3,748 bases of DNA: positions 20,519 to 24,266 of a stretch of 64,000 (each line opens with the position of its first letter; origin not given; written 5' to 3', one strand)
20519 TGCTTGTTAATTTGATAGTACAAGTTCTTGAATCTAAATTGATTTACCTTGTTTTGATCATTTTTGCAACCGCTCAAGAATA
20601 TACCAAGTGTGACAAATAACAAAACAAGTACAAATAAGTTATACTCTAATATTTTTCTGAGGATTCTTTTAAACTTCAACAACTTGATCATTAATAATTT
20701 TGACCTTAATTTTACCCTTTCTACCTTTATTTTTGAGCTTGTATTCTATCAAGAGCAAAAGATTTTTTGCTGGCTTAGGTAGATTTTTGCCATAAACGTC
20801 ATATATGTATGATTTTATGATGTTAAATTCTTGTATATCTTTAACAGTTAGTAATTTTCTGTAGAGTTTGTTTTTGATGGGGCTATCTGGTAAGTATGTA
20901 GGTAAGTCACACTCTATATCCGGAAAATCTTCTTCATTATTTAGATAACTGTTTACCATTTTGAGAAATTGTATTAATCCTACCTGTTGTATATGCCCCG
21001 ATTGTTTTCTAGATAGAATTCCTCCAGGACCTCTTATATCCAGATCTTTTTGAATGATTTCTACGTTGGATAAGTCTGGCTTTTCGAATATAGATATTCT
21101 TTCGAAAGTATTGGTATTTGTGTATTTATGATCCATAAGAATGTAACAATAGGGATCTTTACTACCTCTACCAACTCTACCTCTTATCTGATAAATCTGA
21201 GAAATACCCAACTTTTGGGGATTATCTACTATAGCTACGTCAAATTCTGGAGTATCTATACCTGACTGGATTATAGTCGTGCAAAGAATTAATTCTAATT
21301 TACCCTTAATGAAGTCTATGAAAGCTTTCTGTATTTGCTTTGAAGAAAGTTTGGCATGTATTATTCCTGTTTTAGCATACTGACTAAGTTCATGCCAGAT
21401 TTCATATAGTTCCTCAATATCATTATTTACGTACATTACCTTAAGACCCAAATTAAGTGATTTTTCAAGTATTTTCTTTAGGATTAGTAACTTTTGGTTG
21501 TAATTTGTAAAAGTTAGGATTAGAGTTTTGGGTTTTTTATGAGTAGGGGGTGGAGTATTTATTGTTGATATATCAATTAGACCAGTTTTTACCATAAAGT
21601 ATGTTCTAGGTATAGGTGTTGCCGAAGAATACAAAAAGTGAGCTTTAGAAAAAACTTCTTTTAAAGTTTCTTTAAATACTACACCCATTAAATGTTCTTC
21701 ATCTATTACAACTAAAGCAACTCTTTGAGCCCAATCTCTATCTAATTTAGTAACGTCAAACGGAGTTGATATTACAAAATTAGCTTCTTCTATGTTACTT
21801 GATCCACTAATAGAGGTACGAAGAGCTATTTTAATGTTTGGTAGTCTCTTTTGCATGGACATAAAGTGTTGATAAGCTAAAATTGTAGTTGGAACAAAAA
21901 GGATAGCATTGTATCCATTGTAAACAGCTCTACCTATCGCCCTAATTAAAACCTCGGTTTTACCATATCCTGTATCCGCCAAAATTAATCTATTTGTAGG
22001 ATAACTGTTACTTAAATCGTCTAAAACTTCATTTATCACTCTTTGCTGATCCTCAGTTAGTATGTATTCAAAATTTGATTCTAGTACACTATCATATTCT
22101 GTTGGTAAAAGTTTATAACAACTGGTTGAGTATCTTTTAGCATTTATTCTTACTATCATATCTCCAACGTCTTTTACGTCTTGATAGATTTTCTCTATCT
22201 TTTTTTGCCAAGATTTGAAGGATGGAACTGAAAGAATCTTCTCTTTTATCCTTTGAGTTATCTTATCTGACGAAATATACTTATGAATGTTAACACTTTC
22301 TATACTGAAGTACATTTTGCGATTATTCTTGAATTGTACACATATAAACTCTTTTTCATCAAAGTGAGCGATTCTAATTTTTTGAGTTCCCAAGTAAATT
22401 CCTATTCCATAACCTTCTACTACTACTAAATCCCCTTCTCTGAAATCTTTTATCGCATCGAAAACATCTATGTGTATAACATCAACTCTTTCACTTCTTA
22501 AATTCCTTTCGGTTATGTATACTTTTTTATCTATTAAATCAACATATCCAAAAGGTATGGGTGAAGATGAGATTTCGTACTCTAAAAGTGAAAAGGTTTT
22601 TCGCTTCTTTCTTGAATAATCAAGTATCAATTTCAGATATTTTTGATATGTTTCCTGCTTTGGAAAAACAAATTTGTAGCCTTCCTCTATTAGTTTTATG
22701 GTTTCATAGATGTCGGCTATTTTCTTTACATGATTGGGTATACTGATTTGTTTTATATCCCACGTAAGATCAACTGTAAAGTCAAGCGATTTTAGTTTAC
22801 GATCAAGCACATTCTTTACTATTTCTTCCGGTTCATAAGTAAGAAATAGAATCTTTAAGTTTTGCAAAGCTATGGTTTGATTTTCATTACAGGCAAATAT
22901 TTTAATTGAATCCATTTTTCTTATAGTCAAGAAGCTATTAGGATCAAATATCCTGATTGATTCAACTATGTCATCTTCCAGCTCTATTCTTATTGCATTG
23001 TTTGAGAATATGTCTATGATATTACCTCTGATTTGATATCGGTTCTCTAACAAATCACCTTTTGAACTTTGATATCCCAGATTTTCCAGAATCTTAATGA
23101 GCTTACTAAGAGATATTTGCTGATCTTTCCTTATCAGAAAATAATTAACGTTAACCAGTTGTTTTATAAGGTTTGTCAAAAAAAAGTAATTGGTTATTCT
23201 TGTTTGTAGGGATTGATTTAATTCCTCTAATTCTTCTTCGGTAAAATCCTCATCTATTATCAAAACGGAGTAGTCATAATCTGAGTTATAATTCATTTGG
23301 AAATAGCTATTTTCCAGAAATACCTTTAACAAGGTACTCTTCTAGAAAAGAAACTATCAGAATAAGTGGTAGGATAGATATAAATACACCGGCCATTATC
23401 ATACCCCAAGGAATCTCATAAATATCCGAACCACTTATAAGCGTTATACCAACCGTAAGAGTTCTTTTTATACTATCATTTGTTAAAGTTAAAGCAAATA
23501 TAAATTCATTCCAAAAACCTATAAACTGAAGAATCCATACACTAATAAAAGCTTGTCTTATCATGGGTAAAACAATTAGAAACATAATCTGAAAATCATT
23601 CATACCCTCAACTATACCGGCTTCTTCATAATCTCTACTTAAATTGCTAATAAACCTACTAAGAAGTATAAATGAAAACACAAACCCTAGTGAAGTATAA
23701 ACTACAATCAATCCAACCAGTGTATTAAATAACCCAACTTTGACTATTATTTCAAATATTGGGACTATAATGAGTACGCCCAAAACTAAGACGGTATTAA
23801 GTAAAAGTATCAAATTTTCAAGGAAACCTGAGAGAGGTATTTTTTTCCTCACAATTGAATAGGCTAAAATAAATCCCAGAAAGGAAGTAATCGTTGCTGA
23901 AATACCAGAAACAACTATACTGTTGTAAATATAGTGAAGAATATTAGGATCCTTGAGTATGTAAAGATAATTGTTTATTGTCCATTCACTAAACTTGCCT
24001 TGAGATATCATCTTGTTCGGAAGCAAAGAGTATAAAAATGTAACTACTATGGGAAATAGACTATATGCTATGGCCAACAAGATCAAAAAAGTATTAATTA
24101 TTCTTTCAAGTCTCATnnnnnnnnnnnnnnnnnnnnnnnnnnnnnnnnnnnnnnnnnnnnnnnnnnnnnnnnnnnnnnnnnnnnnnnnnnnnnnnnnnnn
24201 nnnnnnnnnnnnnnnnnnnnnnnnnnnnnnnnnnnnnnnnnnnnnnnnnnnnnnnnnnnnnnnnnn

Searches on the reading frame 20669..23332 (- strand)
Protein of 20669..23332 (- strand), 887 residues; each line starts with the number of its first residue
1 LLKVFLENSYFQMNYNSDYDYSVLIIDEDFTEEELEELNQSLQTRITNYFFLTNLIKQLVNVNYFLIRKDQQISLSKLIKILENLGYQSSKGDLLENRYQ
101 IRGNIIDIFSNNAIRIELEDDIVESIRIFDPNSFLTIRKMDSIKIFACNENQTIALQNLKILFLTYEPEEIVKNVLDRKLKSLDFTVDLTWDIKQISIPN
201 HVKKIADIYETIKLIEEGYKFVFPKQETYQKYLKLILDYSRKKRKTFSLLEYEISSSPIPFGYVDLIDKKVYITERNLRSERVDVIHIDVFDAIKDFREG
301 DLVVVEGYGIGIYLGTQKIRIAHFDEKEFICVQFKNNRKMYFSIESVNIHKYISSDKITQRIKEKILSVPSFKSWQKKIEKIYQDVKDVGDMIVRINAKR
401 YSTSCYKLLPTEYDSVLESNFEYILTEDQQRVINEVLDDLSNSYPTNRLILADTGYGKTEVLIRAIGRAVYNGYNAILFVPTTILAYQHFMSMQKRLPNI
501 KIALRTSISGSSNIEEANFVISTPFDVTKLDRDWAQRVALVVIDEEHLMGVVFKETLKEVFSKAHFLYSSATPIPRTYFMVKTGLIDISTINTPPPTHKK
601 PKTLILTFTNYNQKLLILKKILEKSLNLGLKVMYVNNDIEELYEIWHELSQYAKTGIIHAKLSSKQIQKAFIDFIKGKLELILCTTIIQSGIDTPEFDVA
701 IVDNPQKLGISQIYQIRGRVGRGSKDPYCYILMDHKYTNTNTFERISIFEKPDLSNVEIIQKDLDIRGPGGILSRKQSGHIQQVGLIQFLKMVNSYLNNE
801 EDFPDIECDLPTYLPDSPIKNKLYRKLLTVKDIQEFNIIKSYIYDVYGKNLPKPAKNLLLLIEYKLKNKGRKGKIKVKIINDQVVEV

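Call 19: search_protein_families(library=pfam, proteins=[window:20669-23332:-], max_evalue=0.001)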
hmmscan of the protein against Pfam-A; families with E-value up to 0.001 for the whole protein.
window:20669-23332:- (887 aa): 6 families
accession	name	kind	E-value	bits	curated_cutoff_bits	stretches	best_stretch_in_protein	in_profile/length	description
PF00270.35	DEAD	-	3.9e-21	75.9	26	1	426-577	1-163/167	DEAD/DEAH box helicase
PF17757.6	UvrB_inter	-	8.9e-16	58.2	22.9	1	67-149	3-89/91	UvrB interaction domain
PF00271.37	Helicase_C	-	1.8e-13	51.2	23.5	1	614-722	2-108/110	Helicase conserved C-terminal domain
PF04851.21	ResIII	-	8.1e-13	49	22.5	1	424-573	3-162/164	Type III restriction enzyme, res subunit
PF02559.22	CarD_TRCF_RID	-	9.7e-07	29.2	23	1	297-348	1-51/57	CarD-like/TRCF RID domain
PF03461.20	TRCF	-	1.3e-05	25.9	25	1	812-869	10-66/95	TRCF domain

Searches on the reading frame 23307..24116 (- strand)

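Call 19: search_protein_families(library=pfam, proteins=[window:23307-24116:-], max_evalue=0.001)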
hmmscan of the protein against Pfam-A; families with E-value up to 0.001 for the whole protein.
window:23307-24116:- (269 aa): 1 family
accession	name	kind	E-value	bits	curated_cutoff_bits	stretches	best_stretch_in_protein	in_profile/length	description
PF00528.27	BPD_transp_1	-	2.6e-16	60.3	26.4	1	79-266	3-182/184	Binding-protein-dependent transport system inner membrane component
